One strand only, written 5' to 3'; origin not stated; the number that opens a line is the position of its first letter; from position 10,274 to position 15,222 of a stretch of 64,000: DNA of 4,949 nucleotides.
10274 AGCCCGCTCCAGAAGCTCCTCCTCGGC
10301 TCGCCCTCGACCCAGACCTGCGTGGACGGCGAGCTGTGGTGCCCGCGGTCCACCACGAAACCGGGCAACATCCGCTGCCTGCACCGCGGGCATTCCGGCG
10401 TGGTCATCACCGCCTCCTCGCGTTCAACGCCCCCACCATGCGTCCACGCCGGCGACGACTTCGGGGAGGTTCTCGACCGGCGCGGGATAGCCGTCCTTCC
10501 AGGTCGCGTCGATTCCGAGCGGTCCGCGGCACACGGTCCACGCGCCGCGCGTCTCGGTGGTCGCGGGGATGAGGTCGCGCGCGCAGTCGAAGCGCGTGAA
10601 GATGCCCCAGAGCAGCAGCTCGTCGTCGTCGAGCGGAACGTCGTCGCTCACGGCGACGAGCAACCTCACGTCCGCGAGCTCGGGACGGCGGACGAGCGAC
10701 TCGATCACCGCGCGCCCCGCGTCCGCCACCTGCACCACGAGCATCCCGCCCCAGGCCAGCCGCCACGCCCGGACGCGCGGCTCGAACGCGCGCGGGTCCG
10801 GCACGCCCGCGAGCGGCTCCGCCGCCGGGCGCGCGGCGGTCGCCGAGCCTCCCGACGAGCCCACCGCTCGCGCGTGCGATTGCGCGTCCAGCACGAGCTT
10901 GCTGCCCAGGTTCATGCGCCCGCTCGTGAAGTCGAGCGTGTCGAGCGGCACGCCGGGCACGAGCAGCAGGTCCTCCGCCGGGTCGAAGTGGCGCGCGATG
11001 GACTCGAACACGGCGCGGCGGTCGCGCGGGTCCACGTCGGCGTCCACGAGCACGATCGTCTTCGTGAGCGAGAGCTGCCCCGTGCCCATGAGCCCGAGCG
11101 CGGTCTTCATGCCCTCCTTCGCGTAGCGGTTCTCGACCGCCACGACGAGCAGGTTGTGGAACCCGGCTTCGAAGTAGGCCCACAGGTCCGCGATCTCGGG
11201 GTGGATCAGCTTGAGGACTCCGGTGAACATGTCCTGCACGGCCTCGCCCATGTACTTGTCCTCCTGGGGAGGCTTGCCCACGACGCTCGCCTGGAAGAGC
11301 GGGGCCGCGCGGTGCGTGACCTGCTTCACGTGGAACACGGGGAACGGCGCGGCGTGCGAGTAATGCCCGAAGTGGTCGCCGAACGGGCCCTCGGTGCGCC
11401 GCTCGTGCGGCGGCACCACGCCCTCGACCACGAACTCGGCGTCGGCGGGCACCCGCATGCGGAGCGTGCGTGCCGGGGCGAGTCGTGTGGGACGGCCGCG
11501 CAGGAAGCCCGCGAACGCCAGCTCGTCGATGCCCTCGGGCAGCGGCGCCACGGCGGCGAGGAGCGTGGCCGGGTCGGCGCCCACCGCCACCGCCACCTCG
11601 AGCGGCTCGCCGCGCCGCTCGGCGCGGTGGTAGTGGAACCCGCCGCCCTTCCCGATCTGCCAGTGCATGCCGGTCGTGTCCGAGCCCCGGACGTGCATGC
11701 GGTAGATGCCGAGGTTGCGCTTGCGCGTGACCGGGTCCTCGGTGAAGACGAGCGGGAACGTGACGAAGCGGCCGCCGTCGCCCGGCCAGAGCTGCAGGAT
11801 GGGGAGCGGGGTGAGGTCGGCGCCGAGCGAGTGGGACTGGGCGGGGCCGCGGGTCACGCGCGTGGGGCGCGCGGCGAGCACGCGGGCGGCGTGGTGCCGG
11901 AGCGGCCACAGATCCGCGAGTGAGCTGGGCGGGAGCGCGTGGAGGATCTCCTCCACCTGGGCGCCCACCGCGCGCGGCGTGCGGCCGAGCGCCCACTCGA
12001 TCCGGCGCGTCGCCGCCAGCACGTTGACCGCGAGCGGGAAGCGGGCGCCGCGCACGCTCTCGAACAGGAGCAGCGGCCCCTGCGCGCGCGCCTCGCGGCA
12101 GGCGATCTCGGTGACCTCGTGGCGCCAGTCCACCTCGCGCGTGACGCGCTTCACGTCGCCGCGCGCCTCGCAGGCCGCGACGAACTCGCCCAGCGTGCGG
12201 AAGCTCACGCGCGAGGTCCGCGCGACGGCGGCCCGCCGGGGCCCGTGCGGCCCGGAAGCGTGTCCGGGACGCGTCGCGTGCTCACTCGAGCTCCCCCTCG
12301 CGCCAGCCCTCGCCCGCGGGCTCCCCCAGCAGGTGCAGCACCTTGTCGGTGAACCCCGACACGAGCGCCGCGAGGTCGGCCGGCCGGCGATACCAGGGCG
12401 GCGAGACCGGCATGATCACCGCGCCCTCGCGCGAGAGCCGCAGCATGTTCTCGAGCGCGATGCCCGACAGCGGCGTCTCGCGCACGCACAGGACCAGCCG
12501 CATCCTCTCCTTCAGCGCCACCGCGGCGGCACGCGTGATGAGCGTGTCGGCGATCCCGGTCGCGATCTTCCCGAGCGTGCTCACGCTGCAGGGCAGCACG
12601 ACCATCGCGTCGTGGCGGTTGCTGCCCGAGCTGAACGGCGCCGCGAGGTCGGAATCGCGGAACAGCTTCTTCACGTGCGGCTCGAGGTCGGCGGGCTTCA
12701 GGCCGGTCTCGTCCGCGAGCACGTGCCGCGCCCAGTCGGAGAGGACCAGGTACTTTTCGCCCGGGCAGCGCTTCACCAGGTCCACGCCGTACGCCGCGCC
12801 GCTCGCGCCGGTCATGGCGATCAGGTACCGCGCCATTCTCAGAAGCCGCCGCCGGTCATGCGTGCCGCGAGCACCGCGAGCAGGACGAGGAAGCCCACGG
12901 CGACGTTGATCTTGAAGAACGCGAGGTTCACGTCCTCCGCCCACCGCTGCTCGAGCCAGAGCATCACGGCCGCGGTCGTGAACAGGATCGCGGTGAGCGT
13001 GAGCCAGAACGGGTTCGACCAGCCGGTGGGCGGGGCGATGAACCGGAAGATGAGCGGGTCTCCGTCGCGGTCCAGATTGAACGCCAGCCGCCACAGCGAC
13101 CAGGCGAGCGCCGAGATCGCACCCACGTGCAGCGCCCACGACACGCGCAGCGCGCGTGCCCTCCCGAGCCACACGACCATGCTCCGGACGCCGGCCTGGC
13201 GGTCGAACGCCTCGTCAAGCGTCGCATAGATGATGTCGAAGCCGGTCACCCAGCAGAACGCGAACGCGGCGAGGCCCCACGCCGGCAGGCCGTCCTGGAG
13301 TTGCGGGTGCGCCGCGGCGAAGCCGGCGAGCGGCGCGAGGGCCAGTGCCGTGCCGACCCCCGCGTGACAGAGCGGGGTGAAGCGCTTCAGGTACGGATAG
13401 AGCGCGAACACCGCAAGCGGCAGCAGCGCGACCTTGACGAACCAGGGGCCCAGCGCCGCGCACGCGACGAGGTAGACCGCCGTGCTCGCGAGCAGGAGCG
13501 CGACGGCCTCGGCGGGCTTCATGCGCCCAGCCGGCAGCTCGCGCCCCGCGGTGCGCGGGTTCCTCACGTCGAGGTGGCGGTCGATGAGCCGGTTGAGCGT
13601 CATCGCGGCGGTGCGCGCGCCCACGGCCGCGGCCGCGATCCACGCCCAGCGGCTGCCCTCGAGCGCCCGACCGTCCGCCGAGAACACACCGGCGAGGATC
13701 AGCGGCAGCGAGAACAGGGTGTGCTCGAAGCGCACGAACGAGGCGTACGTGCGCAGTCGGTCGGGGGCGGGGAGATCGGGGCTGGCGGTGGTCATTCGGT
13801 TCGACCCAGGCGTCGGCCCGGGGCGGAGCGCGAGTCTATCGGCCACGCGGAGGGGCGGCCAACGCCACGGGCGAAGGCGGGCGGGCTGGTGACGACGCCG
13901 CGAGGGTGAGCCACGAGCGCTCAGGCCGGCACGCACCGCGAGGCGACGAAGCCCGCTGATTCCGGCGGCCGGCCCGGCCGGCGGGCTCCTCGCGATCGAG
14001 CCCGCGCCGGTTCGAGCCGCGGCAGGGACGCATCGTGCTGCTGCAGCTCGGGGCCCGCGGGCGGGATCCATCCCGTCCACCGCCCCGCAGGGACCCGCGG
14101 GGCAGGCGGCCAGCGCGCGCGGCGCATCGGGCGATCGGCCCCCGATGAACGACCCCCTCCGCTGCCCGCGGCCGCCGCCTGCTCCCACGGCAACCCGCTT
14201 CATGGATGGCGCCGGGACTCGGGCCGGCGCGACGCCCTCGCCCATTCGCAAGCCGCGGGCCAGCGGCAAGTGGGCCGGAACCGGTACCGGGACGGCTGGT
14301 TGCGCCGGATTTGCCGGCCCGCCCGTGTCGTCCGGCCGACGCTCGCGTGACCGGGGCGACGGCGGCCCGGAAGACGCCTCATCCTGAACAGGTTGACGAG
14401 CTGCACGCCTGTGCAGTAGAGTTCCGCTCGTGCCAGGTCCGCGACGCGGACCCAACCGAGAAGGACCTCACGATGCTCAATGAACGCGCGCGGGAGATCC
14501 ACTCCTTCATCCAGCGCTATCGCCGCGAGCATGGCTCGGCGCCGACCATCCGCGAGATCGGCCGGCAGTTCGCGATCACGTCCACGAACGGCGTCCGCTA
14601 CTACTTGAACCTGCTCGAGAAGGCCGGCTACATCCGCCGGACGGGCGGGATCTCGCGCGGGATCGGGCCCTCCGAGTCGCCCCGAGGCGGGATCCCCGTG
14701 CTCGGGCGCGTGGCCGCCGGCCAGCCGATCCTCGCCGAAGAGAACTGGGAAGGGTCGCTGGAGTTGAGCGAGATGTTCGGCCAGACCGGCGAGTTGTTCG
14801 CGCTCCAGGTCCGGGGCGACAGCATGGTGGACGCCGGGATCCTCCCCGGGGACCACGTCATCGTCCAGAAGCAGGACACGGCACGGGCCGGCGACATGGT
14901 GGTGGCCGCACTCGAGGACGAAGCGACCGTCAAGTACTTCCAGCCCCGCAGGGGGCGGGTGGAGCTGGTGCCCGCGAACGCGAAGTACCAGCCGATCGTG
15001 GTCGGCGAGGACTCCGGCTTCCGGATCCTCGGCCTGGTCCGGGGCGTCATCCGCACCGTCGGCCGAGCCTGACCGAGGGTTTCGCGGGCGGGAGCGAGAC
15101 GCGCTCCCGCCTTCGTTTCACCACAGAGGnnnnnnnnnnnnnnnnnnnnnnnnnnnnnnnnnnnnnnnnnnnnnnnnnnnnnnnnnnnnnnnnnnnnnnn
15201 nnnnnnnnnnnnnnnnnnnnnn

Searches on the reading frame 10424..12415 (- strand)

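Call 74: search_protein_families(library=pfam, proteins=[window:10424-12415:-], max_evalue=0.00001)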
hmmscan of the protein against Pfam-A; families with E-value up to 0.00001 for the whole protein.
window:10424-12415:- (663 aa): 3 families
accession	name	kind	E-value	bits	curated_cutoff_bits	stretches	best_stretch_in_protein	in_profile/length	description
PF01977.22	UbiD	-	8.9e-76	254.1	23.3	1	190-382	8-206/206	3-octaprenyl-4-hydroxybenzoate carboxy-lyase Rift-related domain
PF20696.2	UbiD_C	-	2.9e-41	140.9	24.2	1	387-511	1-127/127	3-octaprenyl-4-hydroxybenzoate carboxy-lyase C-terminal domain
PF20695.2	UbiD_N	-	1.3e-18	67.3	24.3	1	80-155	2-75/78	3-octaprenyl-4-hydroxybenzoate carboxy-lyase N-terminal domain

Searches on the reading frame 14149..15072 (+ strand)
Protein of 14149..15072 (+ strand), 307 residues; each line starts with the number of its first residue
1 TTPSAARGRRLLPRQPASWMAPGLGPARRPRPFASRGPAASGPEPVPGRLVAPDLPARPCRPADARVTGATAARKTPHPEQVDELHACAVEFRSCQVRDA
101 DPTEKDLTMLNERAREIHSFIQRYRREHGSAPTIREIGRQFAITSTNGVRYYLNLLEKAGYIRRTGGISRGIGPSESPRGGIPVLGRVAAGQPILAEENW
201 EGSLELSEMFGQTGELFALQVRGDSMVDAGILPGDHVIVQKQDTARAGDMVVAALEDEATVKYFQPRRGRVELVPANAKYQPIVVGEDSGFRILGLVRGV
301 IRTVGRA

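Call 74: search_protein_families(library=pfam, proteins=[window:14149-15072:+], max_evalue=0.00001)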
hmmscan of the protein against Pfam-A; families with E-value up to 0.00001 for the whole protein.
window:14149-15072:+ (307 aa): 2 families
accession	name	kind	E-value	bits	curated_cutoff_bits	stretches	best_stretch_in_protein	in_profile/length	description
PF00717.28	Peptidase_S24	-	5.8e-30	103.8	23.3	1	183-297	1-115/116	Peptidase S24-like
PF01726.22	LexA_DNA_bind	-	6.1e-14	52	23.7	1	109-171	3-65/65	LexA DNA binding domain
